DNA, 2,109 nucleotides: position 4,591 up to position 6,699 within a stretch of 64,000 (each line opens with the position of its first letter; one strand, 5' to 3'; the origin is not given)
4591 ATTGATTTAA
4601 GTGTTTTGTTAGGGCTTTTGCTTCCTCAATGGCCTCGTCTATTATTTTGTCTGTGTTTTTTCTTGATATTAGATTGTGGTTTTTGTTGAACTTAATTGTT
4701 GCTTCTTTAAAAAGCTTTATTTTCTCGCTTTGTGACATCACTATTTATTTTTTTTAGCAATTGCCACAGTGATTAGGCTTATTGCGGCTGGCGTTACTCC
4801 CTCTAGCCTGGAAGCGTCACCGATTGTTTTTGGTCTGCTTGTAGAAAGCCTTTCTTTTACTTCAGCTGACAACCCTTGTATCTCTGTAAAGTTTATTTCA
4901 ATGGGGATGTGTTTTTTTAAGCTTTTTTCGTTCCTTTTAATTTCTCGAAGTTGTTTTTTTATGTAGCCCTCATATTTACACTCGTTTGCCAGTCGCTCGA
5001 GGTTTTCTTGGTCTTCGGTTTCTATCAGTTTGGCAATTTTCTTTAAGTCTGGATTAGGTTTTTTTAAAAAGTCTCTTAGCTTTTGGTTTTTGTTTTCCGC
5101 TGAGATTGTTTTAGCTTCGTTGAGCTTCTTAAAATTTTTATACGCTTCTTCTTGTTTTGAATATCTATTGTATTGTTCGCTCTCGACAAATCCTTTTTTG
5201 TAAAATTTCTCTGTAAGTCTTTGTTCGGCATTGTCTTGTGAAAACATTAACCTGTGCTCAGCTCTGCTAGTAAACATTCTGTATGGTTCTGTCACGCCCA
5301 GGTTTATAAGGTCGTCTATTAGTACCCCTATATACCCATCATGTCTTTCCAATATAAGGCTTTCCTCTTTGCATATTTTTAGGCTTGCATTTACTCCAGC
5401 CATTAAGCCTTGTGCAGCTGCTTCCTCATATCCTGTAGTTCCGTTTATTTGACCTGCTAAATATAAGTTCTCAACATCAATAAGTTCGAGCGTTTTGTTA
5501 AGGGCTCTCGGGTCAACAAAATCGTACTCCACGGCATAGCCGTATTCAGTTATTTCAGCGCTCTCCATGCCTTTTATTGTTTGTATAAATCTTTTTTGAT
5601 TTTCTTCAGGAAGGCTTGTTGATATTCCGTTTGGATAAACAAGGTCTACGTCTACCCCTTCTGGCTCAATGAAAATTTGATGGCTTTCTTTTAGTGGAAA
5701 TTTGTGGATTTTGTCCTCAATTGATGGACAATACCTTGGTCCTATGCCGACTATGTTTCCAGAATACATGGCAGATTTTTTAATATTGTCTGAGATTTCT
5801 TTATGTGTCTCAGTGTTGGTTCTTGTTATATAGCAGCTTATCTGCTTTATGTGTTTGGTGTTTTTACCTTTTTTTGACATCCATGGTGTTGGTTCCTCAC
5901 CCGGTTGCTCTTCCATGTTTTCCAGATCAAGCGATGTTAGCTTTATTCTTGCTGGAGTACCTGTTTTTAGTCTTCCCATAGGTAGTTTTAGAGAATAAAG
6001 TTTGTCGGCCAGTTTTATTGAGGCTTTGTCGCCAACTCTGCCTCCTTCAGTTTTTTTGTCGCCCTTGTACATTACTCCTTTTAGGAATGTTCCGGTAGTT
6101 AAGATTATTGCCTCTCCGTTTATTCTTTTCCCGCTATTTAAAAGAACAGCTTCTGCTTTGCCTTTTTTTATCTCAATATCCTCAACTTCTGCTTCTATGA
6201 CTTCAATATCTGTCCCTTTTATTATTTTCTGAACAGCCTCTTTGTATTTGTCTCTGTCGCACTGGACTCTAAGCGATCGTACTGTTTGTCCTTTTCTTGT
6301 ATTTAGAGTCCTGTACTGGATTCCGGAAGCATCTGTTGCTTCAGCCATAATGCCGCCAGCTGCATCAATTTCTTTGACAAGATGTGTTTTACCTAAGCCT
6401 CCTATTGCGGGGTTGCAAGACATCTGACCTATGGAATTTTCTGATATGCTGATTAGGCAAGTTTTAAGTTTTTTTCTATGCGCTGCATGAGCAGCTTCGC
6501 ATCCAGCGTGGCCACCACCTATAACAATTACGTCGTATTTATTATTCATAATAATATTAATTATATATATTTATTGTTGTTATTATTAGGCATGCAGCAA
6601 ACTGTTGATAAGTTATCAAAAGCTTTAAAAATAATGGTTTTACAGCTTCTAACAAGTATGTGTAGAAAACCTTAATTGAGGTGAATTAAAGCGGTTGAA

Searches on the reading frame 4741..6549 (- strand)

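Call 18: search_protein_families(library=ncbifam, proteins=[window:4741-6549:-], max_evalue=1e-10)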
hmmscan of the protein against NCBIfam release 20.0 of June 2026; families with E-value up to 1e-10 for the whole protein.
window:4741-6549:- (602 aa): 3 families
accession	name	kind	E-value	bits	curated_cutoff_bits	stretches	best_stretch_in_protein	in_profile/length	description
TIGR00136.1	mnmG_gidA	equivalog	5.9e-220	731.8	524.85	1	5-600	1-615/616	tRNA uridine-5-carboxymethylaminomethyl(34) synthesis enzyme MnmG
NF003739.0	PRK05335.1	equivalog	1.1e-23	83.7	262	1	308-415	280-387/441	methylenetetrahydrofolate--tRNA-(uracil(54)-C(5))-methyltransferase (FADH(2)-oxidizing) TrmFO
TIGR00137.1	gid_trmFO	equivalog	4e-16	58.8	428.65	1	308-412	277-381/433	FADH(2)-oxidizing methylenetetrahydrofolate--tRNA-(uracil(54)-C(5))-methyltransferase TrmFO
